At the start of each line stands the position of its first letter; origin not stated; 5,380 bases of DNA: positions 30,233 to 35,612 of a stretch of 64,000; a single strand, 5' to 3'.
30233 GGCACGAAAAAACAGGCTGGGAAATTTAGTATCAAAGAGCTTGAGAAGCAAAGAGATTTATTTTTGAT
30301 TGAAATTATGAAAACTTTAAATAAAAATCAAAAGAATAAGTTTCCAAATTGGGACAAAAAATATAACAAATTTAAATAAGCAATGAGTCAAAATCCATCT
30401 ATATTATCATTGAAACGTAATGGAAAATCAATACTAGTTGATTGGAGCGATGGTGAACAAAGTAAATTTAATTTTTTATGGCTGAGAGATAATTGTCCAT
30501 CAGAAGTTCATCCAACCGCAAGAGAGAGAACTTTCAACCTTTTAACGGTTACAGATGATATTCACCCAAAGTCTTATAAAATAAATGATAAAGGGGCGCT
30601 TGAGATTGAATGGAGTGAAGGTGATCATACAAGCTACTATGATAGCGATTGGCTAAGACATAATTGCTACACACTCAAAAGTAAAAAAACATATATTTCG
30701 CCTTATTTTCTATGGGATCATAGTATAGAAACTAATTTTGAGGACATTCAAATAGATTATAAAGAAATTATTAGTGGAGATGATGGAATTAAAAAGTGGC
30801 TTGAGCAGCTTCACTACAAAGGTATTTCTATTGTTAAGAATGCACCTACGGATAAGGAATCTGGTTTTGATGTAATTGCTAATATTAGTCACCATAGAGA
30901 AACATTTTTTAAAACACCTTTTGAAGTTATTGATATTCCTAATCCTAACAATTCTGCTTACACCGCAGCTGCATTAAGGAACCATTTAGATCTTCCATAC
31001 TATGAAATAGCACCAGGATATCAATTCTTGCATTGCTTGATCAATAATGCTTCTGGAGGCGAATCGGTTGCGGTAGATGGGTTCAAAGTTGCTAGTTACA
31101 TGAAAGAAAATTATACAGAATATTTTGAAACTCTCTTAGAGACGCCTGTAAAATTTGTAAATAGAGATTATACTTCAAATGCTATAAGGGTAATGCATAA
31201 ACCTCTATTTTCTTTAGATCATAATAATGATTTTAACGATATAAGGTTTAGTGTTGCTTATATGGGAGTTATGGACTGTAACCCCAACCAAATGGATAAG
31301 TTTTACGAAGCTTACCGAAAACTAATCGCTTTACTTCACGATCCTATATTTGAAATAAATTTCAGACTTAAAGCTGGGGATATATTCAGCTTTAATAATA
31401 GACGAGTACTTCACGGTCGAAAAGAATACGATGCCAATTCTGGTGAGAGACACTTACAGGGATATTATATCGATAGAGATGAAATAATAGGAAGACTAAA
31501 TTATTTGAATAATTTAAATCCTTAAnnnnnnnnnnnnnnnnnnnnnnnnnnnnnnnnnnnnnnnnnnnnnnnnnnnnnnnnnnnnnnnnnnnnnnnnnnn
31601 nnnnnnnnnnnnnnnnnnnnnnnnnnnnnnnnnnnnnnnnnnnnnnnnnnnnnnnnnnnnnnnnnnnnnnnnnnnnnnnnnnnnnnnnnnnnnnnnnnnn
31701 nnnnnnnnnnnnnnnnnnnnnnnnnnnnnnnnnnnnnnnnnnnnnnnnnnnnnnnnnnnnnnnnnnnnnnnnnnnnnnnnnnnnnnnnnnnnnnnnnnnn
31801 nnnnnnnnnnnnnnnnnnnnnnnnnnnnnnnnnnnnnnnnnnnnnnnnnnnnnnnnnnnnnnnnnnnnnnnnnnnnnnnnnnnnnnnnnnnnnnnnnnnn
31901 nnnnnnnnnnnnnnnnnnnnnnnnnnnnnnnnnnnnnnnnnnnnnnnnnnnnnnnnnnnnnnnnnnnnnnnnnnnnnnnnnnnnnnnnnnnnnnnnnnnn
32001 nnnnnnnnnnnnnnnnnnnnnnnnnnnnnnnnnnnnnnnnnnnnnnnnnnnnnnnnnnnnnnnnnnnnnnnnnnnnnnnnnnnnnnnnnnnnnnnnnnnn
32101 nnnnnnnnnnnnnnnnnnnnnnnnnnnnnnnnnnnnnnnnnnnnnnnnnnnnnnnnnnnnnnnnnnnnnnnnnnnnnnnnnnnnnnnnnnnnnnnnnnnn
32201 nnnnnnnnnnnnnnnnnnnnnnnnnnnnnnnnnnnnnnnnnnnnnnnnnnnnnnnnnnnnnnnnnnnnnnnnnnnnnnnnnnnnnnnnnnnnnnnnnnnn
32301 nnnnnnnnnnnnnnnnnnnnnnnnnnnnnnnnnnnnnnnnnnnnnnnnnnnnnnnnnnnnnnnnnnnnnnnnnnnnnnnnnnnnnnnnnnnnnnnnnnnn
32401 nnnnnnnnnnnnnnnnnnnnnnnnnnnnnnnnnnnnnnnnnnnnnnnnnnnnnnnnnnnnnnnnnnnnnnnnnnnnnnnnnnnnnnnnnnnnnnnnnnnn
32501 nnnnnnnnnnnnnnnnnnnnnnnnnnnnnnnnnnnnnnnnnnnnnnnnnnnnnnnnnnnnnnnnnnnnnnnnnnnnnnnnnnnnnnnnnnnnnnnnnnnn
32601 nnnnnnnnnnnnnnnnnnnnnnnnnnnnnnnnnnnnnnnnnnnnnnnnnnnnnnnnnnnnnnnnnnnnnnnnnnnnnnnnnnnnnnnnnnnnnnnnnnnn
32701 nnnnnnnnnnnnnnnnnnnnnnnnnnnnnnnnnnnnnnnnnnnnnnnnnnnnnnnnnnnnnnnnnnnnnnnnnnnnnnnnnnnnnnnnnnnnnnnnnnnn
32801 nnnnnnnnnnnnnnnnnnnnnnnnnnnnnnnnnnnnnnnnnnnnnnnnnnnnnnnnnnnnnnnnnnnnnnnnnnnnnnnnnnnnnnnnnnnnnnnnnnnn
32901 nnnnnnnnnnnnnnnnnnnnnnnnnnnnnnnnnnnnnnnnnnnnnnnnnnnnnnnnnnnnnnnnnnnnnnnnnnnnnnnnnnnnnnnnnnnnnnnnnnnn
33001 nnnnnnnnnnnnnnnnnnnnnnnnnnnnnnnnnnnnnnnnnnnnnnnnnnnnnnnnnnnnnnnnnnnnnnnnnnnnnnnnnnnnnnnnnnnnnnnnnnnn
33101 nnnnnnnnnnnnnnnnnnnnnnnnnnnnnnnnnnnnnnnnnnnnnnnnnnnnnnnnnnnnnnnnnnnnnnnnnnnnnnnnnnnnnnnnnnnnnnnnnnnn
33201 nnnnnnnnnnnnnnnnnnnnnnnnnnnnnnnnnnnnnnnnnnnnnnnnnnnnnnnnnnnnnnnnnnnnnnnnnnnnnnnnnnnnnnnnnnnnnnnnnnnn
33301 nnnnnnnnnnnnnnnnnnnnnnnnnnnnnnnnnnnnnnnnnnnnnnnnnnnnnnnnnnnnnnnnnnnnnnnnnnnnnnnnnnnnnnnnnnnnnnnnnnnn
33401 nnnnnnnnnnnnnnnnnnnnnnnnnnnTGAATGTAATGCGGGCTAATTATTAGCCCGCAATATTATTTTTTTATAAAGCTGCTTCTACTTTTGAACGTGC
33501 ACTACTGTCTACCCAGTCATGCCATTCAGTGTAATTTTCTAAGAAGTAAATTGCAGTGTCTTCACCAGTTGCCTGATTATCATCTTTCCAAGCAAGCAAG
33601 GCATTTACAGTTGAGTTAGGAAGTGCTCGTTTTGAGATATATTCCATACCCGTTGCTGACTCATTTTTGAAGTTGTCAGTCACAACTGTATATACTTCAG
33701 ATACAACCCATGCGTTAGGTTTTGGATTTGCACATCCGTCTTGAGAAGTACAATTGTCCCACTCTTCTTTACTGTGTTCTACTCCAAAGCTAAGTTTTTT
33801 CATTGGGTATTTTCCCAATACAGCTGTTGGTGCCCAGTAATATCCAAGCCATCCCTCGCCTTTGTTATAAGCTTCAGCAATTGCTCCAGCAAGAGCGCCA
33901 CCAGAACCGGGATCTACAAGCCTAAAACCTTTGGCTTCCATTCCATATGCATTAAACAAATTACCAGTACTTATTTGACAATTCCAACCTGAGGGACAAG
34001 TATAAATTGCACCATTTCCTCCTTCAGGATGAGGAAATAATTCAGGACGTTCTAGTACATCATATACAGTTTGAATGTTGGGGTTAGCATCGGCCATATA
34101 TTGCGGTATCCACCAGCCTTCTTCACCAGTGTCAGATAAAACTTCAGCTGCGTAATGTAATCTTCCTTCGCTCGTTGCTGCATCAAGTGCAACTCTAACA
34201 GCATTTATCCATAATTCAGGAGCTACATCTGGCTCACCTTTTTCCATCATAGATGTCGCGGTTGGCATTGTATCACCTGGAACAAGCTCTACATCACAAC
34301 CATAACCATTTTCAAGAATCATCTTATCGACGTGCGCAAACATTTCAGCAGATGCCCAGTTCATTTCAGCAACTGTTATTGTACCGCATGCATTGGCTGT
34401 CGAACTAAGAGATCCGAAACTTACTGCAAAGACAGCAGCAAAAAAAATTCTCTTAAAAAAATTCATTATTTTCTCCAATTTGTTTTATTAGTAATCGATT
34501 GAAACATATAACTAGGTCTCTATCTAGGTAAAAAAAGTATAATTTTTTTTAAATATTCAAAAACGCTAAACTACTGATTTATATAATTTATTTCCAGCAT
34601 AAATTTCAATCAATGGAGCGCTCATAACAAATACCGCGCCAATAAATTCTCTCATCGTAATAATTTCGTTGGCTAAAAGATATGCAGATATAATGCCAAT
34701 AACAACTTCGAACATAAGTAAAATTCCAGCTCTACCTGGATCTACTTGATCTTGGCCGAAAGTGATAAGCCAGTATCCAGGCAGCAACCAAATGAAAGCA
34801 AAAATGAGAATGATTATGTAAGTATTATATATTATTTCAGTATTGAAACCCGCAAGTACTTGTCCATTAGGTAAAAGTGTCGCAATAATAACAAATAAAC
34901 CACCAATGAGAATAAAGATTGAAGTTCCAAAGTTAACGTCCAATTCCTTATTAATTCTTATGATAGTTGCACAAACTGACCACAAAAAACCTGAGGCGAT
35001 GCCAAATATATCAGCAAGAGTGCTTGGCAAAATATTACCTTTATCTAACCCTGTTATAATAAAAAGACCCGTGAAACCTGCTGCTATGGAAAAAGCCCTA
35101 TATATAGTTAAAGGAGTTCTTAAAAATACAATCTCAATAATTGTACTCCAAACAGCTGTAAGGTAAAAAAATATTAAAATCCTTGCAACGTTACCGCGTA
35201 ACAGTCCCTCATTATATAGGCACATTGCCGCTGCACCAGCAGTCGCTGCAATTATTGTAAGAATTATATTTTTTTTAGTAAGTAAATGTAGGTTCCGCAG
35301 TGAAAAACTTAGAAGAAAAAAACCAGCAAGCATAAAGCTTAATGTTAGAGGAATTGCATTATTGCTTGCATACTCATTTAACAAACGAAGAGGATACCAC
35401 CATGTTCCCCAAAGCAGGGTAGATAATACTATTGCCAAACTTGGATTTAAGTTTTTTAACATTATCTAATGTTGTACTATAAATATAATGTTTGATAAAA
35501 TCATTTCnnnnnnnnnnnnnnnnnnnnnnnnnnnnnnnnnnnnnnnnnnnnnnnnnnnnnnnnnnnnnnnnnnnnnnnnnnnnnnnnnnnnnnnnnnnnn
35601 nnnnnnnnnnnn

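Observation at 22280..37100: Quaternary-ammonium island in which four predicted routes converge on glycine betaine, served by one ABC importer and no regulator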

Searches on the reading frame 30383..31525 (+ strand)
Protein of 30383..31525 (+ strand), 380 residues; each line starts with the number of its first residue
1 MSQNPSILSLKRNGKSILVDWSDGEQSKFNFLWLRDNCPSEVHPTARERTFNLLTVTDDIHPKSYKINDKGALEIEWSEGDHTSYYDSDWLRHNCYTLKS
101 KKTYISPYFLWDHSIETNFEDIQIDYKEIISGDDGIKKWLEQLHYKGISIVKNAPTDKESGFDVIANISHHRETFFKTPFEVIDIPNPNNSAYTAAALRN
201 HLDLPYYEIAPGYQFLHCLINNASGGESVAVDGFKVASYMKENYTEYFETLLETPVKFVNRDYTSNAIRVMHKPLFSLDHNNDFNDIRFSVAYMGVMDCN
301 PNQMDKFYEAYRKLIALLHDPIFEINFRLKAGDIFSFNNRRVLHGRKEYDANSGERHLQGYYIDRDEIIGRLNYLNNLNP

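Call 3: search_protein_families(library=pfam, proteins=[window:30383-31525:+])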
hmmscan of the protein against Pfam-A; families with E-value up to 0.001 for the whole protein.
window:30383-31525:+ (380 aa): 2 families
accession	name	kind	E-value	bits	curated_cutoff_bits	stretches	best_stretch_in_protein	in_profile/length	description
PF02668.22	TauD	-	1.6e-36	127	27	1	119-362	9-267/267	Taurine catabolism dioxygenase TauD, TfdA family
PF06155.17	GBBH-like_N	-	1.1e-14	55.3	22.8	1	9-92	2-85/85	Gamma-butyrobetaine hydroxylase-like, N-terminal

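Call 5: search_protein_families(library=ncbifam, proteins=[window:30383-31525:+], max_evalue=0.01)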
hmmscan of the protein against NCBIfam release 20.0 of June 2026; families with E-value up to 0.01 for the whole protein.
window:30383-31525:+ (380 aa): 4 families
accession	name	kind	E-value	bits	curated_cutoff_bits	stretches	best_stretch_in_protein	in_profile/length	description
TIGR02409.1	carnitine_bodg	equivalog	7.6e-91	304.9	414.75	1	17-376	2-365/366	gamma-butyrobetaine dioxygenase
NF049936.1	TriMthamethphnDioxTmpA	equivalog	5.4e-80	268.9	400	1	18-376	3-362/366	2-trimethylaminoethylphosphonate dioxygenase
TIGR02410.1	carnitine_TMLD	equivalog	1.4e-58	199.2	268.3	1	28-375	1-360/362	trimethyllysine dioxygenase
NF041363.1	GntD_guanitoxin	equivalog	0.0011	18.3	345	1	304-358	263-317/341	guanitoxin biosynthesis L-enduracididine beta-hydroxylase GntD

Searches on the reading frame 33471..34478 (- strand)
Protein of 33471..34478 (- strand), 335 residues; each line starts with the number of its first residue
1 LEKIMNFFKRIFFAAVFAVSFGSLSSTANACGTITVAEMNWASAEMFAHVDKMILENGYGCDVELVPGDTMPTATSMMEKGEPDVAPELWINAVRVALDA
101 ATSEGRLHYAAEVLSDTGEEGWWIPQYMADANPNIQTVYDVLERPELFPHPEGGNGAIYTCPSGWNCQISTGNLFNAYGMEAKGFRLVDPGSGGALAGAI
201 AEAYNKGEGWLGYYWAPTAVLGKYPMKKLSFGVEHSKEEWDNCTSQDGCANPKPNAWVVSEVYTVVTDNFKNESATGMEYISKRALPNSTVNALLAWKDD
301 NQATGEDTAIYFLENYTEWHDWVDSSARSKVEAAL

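Call 4: search_protein_families(library=pfam, proteins=[window:33471-34478:-])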
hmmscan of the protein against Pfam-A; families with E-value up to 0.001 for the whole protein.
window:33471-34478:- (335 aa): 1 family
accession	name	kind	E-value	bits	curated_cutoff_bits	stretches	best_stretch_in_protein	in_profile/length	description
PF04069.17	OpuAC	-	1.3e-53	182.7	21.2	1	33-315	2-257/257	Substrate binding domain of ABC-type glycine betaine transport system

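Call 61: search_solved_structures(query=window:33471-34478:-, max_evalue=0.00001)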
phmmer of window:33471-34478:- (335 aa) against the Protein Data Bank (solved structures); distinct sequences matched with E-value up to 0.00001: 1.
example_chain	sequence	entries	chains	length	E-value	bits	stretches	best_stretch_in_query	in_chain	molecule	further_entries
7yle_A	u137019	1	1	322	1.9e-69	237.8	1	12-333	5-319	Glycine betaine/proline ABC transporter, periplasmic glycinebetaine/proline-binding protei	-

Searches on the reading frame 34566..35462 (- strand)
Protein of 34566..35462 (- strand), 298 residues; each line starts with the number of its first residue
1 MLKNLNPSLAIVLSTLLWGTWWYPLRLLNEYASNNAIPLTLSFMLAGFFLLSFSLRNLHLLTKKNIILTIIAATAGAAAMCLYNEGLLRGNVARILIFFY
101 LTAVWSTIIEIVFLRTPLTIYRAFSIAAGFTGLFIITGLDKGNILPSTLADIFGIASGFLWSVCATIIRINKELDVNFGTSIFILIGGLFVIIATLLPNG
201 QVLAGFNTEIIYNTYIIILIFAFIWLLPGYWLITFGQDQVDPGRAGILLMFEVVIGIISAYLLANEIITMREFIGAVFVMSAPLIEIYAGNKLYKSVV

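Call 4: search_protein_families(library=pfam, proteins=[window:34566-35462:-])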
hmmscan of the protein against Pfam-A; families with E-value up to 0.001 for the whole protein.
window:34566-35462:- (298 aa): 1 family
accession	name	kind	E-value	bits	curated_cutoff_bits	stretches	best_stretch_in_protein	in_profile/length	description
PF00892.27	EamA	-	2.4e-19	70.4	28.2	2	9-137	5-134/135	EamA-like transporter family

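Call 5: search_protein_families(library=ncbifam, proteins=[window:34566-35462:-], max_evalue=0.01)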
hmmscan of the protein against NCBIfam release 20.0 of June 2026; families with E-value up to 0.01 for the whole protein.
window:34566-35462:- (298 aa): 2 families
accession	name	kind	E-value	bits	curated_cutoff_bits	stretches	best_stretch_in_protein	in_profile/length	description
TIGR00950.1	2A78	equivalog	5.4e-09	35.9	230.2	1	18-282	1-262/264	carboxylate/amino acid/amine transporter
NF008676.0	PRK11689.1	equivalog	0.00029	20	194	1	33-120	183-271/297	aromatic amino acid DMT transporter YddG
